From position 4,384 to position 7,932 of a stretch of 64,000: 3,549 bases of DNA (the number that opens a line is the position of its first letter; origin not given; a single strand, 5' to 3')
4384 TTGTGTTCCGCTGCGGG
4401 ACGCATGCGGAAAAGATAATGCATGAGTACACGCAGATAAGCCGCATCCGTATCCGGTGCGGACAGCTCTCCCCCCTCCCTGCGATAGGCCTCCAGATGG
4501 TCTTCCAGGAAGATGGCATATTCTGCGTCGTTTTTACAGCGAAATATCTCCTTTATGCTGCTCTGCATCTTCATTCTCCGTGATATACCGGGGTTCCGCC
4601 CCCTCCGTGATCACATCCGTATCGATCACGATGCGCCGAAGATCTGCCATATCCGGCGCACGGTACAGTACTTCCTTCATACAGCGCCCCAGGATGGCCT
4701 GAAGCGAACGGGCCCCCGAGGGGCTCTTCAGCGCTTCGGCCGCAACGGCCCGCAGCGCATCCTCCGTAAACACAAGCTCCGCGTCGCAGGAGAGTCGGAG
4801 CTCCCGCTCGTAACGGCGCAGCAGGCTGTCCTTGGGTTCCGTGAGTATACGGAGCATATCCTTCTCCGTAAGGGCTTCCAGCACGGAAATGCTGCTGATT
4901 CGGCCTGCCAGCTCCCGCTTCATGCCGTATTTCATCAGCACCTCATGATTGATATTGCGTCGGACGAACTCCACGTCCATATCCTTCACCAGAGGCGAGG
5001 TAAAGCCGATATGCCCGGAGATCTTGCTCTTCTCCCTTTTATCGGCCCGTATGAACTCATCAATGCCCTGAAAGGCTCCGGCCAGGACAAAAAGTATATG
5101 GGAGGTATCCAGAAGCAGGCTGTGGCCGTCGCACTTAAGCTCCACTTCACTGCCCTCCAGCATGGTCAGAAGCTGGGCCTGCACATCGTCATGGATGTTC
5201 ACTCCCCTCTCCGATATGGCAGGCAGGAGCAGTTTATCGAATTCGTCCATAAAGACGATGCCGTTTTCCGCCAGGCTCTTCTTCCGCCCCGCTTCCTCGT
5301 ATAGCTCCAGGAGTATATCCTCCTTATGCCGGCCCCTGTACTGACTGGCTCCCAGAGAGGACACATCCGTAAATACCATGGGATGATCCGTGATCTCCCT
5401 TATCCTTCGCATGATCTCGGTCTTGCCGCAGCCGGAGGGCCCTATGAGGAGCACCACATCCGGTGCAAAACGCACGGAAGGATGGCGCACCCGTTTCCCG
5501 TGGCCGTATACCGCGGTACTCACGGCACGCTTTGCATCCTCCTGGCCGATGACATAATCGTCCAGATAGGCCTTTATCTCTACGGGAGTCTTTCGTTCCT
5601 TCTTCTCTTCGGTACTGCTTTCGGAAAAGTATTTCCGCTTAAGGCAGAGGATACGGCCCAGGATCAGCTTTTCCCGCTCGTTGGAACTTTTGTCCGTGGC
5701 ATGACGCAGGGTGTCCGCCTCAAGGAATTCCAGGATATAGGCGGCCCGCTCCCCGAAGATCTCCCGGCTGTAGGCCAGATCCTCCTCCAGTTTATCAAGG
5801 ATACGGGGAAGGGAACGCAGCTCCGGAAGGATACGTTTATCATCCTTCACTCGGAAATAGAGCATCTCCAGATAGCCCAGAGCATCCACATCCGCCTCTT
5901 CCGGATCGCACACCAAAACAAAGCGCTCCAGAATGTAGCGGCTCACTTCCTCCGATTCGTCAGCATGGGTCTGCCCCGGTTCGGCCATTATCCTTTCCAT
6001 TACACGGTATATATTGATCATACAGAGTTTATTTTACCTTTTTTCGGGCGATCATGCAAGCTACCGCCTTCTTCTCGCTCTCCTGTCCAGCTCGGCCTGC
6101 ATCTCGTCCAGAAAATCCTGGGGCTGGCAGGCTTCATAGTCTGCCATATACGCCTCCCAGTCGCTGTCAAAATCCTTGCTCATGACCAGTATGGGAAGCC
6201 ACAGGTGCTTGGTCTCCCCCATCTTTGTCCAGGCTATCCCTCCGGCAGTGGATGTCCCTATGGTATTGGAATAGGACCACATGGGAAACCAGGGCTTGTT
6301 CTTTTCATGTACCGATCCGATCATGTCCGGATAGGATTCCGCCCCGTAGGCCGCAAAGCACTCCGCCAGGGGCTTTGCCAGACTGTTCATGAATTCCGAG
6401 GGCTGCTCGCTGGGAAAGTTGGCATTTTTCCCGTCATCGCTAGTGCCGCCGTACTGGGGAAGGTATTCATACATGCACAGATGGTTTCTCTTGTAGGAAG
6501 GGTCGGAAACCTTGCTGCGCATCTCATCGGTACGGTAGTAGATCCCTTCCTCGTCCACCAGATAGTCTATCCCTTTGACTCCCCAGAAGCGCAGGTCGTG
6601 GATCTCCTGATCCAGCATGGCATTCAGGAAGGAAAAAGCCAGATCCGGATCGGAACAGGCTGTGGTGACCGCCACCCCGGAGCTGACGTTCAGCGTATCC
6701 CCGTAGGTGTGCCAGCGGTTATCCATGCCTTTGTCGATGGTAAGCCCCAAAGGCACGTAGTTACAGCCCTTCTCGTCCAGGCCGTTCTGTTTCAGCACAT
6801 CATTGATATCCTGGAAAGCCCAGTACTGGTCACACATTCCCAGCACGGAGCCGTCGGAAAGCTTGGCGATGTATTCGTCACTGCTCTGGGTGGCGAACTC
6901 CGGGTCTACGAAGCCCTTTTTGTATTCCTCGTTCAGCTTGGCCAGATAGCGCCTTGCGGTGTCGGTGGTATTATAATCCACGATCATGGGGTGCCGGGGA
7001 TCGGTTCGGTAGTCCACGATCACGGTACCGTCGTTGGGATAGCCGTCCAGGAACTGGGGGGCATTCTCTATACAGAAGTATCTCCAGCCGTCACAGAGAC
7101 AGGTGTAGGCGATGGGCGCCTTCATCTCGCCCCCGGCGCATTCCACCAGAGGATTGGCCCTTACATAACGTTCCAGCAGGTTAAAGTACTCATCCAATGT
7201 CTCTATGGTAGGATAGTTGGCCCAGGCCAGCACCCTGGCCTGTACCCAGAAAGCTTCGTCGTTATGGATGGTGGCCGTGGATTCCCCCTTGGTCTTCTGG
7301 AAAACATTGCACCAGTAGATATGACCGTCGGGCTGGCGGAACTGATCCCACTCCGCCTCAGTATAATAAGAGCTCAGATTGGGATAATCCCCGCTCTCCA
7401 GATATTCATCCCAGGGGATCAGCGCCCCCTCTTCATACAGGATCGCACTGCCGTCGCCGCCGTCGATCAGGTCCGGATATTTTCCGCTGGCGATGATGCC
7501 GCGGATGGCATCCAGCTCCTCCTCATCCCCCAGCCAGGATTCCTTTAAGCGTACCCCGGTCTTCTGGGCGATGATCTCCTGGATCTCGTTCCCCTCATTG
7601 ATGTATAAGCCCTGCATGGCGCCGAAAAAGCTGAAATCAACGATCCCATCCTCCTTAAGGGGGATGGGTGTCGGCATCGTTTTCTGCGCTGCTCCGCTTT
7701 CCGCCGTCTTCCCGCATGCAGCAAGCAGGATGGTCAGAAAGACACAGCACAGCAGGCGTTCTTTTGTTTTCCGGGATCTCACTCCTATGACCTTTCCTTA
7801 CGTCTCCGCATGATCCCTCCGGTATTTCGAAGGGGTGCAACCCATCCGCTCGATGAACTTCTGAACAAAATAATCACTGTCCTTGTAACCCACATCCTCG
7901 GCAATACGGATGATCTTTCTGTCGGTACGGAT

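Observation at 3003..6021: Overlapping tandem pair of zinc-finger-less ClpX paralogues with rewired pore loops but intact ClpP-docking IGF loops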

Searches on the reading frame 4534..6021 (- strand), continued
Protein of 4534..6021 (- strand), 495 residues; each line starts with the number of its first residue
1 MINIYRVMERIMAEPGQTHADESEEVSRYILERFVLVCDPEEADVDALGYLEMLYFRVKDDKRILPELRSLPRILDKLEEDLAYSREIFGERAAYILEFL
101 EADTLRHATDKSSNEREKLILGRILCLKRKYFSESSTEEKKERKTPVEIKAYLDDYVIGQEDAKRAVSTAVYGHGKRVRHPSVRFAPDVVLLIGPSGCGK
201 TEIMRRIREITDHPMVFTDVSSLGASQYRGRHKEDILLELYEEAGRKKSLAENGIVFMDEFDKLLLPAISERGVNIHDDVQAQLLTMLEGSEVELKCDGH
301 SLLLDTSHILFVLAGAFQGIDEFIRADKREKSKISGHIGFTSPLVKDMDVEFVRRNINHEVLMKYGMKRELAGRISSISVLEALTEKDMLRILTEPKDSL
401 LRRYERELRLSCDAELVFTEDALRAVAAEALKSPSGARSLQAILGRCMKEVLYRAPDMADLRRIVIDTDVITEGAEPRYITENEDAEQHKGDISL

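Call 49: find_encoding_contigs(protein=P0082, flank=8000, max_places=1)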
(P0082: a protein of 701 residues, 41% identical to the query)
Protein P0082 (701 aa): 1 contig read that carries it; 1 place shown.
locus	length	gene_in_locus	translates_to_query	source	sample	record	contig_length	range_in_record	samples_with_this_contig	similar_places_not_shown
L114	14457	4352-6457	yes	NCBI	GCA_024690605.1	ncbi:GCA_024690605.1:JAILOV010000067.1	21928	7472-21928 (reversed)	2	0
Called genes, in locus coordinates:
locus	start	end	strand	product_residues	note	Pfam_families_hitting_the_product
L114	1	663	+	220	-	PF00563:EAL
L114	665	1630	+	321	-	PF13472:Lipase_GDSL_2 (weak)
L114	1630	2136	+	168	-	PF00588:SpoU_methylase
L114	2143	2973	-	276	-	PF08543:Phos_pyr_kin, PF00294:PfkB (weak)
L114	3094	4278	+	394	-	-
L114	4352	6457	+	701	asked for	PF00493:MCM (weak), PF00004:AAA, PF07724:AAA_2, PF07728:AAA_5 (weak)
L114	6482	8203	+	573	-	PF00493:MCM (weak), PF01078:Mg_chelatase (faint), PF07724:AAA_2, PF00004:AAA, PF10431:ClpB_D2-small (weak)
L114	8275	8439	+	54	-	-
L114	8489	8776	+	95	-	-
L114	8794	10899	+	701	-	-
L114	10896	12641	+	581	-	PF08238:Sel1 (faint)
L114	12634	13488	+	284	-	-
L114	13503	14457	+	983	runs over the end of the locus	PF00005:ABC_tran (faint), PF00158:Sigma54_activat (faint), PF00910:RNA_helicase (faint), PF01078:Mg_chelatase (faint), PF00004:AAA, PF17866:AAA_lid_6 (weak), PF00004:AAA, PF17866:AAA_lid_6, +10 more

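Call 79: find_encoding_contigs(protein=P0073, flank=6000, max_places=1)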
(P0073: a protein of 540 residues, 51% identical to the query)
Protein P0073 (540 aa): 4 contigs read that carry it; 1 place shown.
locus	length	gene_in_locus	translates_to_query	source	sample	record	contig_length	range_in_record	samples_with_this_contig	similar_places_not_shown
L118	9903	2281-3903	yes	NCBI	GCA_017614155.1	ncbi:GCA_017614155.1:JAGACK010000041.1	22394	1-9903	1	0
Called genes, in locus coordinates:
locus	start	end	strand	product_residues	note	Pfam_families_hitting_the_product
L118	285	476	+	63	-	-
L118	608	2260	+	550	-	PF00493:MCM (weak), PF00004:AAA, PF07724:AAA_2, PF10431:ClpB_D2-small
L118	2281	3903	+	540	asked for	PF00493:MCM (weak), PF07724:AAA_2, PF07728:AAA_5 (faint), PF00004:AAA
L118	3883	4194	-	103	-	PF01381:HTH_3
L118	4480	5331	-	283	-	PF09986:DUF2225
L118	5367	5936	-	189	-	PF02517:Rce1-like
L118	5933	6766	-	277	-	PF04055:Radical_SAM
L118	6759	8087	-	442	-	PF02900:LigB, PF01871:AMMECR1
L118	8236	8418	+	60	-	-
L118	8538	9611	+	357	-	PF13616:Rotamase_3, PF00639:Rotamase, PF13145:Rotamase_2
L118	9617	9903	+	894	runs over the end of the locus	PF00912:Transgly, PF00905:Transpeptidase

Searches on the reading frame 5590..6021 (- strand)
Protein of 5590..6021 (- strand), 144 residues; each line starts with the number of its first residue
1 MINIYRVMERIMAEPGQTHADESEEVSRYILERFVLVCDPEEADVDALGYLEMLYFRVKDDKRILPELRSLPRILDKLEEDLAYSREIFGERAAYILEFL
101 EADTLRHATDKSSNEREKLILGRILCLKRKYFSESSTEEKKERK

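Call 42: predict_structure(alignment_id=A4)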
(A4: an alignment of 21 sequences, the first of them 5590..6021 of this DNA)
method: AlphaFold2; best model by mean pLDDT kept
length: 144 residues; sequences in the alignment: 21
mean_pLDDT: 91.4   pTM: 0.85
mean pLDDT of the five models: 91.4, 91.1, 90.3, 89.7, 86.4
residues with pLDDT >= 90: 115; 70-90: 18; 50-70: 10; < 50: 1
segments of 3 or more residues with pLDDT < 50: none
pLDDT, mean of each block of 10 residues (from residue 1): 94 85 94 93 93 98 97 98 97 97 94 93 97 65 49
secondary structure, 60 per line:
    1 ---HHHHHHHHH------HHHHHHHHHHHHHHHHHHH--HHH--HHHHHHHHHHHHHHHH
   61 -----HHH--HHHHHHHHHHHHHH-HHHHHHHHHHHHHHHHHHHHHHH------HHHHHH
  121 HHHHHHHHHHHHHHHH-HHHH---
elements in order: H4-12 H19-37 H45-60 H71-84 H86-108 H115-136 H138-141

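Call 47: fold_search(model_id=the predicted structure, library=pdb)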
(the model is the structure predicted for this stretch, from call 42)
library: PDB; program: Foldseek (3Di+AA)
matches with E <= 10: 43; with E <= 0.001: 0
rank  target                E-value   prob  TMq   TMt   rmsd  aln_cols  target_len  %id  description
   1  6vfi_A                1.1e+00  0.16  0.27  0.21  15.0       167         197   17  De novo designed octahedral nanoparticle O43_dn18 (released 2020-08-12)
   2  8a73_B                1.7e+00  0.12  0.25  0.13  13.9       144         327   14  PcIDS1 in complex with Mn2+ and GPP (released 2023-05-31)
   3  8a7b_B                2.2e+00  0.09  0.23  0.12  14.0       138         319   17  PcIDS1_D319N in complex with Mg2+ and 3-Br-GPP (released 2023-05-31)
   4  8a7a_B                2.4e+00  0.08  0.22  0.12  14.1       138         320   16  PcIDS1 in complex with Mg2+ and 3-Br-GPP (released 2023-05-31)
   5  8a7r_B                2.5e+00  0.09  0.23  0.13  13.8       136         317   15  PcIDS1_I420A in complex with Mg2+ and GPP (released 2023-05-31)
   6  8a78_B                2.9e+00  0.10  0.25  0.13  13.8       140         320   15  PcIDS1_F315A in complex with Mg2+/Mn2+ and GPP (released 2023-05-31)
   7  8a7u_B                3.3e+00  0.07  0.23  0.13  14.2       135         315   14  PcIDS1_F315D in complex with Mg2+ and GPP (released 2023-05-31)
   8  8a70_B                3.6e+00  0.07  0.22  0.12  13.9       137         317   17  PcIDS1 in complex with Mg2+ and GPP (released 2023-05-31)
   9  5f3q_A                3.8e+00  0.07  0.28  0.23  17.9       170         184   15  Crystal structure of a noncanonical Dicer protein from Entamoeba histolytica (released 2016-12-14)
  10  8kd4_F                4.3e+00  0.05  0.17  0.14  12.6        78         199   19  Rpd3S in complex with nucleosome with H3K36MLA modification and 187bp DNA, class1 (released 2023-09-13)
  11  8a6u_B                4.7e+00  0.06  0.23  0.13  14.0       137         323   17  PcIDS1 in complex with Mg2+ (released 2023-05-31)
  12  2xol_B                5.6e+00  0.07  0.34  0.30  11.7       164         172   13  High resolution structure of TtrD from Archaeoglobus fulgidus (released 2011-09-07)
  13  5kz9                  5.6e+00  0.05  0.20  0.27  15.6       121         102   15  Crystal structure of the Rous sarcoma virus matrix protein. (released 2017-07-26)
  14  2f94                  5.6e+00  0.02  0.16  0.09  14.8       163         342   12  Crystal structure of human FPPS in complex with ibandronate (released 2006-02-28)
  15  7qod_A                5.9e+00  0.08  0.31  0.25  10.3       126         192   13  Native structure of a small alarmone hydrolase (RelH) from Corynebacterium glutamicum (released 2022-07-13)
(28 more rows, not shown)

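Call 81: search_solved_structures(query=A4, max_evalue=1)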
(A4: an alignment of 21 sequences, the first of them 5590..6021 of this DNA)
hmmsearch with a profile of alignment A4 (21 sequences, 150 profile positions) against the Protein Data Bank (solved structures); distinct sequences matched with E-value up to 1: 12.
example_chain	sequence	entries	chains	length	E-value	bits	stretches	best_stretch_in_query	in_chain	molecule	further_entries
3nfi_A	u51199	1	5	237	0.14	15.4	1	17-78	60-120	DNA-directed RNA polymerase I subunit RPA49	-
7pzy_I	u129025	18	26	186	0.38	14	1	68-101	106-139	40S ribosomal protein S7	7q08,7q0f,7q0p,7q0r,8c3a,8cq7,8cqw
4uer_3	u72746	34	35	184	0.39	14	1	70-101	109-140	ES7 | 40S ribosomal protein S7-A | Small ribosomal subunit protein eS7A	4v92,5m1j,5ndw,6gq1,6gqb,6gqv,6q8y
5ndg_S7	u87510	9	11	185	0.39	14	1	70-101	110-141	40S ribosomal protein S7-A | Small ribosomal subunit protein eS7A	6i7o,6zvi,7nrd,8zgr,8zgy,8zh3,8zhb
5it7_H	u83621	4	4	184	0.39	14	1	70-101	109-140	KLLA0C13519p | Ribosomal protein eS7 | 40S ribosomal protein S7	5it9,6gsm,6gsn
5i4l_S7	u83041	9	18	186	0.4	14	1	70-101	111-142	40S ribosomal protein S7-A | Small ribosomal subunit protein eS7A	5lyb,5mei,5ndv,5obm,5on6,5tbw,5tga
4u3m_S7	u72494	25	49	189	0.41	13.9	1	70-101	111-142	40S ribosomal protein S7-A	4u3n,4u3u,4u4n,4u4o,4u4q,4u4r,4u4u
3j6x_S7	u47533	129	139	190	0.41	13.9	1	70-101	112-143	40S ribosomal protein S7 | 40S ribosomal protein S7-A | eS7 (yeast S7)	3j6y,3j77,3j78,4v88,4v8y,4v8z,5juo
3j80_H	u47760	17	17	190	0.42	13.9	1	70-101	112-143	eS7 | 40S ribosomal protein S7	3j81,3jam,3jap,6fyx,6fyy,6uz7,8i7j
3nfh_A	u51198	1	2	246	0.42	13.9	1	17-78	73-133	DNA-directed RNA polymerase I subunit RPA49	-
9spj_z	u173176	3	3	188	0.76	13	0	70-101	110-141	40S ribosomal protein eS7 (formerly S7)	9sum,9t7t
4c2m_2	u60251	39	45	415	0.84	12.9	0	17-78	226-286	DNA-DIRECTED RNA POLYMERASE I SUBUNIT RPA49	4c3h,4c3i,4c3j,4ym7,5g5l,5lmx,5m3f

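Call 82: search_protein_families(library=pfam, proteins=[window:5590-6021:-], max_evalue=10)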
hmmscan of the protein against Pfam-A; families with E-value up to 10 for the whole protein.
window:5590-6021:- (144 aa): 0 families

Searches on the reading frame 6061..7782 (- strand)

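Call 3: search_protein_families(library=pfam, proteins=[window:6061-7782:-], max_evalue=0.01)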
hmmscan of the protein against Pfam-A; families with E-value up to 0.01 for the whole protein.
window:6061-7782:- (573 aa): 1 family
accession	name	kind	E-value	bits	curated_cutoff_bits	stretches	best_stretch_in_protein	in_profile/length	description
PF01547.30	SBP_bac_1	-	1.2e-05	26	26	0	64-146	7-102/307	Bacterial extracellular solute-binding protein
